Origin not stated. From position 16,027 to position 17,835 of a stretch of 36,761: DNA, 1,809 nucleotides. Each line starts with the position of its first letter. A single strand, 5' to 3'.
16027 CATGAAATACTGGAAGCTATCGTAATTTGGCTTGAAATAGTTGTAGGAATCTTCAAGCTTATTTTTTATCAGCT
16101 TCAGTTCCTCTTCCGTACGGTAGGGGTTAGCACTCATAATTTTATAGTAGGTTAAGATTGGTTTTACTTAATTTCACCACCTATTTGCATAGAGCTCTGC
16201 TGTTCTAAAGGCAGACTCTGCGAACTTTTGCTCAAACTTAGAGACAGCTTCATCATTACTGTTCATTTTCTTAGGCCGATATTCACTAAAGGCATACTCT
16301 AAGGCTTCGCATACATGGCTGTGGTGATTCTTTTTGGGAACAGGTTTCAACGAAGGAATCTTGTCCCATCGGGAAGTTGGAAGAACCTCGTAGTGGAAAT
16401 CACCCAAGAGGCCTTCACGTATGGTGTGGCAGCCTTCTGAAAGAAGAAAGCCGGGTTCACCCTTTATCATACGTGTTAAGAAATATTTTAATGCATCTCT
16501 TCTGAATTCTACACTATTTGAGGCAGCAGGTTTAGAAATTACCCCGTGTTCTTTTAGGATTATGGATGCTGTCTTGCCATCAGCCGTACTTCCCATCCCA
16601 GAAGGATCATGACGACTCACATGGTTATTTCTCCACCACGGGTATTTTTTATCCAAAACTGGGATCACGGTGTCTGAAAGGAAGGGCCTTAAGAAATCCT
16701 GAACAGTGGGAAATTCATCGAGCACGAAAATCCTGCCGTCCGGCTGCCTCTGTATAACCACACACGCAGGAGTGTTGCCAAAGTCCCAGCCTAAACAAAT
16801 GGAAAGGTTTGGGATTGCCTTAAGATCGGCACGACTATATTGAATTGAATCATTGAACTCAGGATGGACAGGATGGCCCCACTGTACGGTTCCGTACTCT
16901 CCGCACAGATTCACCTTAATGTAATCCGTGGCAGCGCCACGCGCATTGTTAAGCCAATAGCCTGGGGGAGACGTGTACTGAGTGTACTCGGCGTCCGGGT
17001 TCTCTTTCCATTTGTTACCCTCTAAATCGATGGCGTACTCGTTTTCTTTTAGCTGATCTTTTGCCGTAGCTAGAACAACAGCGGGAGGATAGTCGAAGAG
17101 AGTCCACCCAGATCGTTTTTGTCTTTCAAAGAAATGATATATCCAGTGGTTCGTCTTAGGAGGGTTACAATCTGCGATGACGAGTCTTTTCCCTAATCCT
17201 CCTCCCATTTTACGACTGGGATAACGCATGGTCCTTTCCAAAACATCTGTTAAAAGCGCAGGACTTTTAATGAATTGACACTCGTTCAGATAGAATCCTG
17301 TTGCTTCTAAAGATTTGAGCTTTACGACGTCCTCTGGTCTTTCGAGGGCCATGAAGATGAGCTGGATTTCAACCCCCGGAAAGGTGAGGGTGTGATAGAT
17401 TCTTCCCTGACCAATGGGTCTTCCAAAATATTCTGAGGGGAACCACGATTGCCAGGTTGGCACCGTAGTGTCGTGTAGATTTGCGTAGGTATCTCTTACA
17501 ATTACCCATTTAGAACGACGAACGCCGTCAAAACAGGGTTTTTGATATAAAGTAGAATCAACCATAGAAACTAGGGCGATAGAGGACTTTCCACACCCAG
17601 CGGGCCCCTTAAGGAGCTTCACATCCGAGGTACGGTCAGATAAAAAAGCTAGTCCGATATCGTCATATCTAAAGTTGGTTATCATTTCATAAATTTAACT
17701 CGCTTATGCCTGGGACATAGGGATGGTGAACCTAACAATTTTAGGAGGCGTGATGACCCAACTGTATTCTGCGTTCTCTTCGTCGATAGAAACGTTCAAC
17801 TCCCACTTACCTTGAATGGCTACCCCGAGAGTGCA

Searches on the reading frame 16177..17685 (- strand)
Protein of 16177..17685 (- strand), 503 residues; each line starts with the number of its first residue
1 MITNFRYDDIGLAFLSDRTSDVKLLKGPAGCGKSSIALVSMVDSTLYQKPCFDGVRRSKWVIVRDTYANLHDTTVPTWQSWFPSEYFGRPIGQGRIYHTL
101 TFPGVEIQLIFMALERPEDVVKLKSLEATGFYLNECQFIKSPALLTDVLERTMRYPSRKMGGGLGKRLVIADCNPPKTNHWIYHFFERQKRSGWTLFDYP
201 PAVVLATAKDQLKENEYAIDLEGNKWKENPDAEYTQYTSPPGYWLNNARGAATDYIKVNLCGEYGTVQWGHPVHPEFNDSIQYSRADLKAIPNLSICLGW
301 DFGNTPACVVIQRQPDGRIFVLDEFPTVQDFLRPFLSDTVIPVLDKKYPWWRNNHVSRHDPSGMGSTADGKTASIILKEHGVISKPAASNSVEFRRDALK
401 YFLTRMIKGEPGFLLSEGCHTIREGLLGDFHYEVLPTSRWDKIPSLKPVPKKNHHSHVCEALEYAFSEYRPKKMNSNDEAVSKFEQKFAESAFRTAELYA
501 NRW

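Call 20: search_protein_families(library=phrogs, proteins=[window:16177-17685:-], max_evalue=0.001)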
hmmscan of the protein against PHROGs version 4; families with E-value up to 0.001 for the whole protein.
window:16177-17685:- (503 aa): 2 families
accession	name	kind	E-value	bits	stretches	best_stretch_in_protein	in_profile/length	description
phrog_2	-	head and packaging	4.7e-24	86.2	1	16-482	275-603/807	terminase large subunit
phrog_979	-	head and packaging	4.4e-05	23.3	1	14-187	161-315/642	terminase large subunit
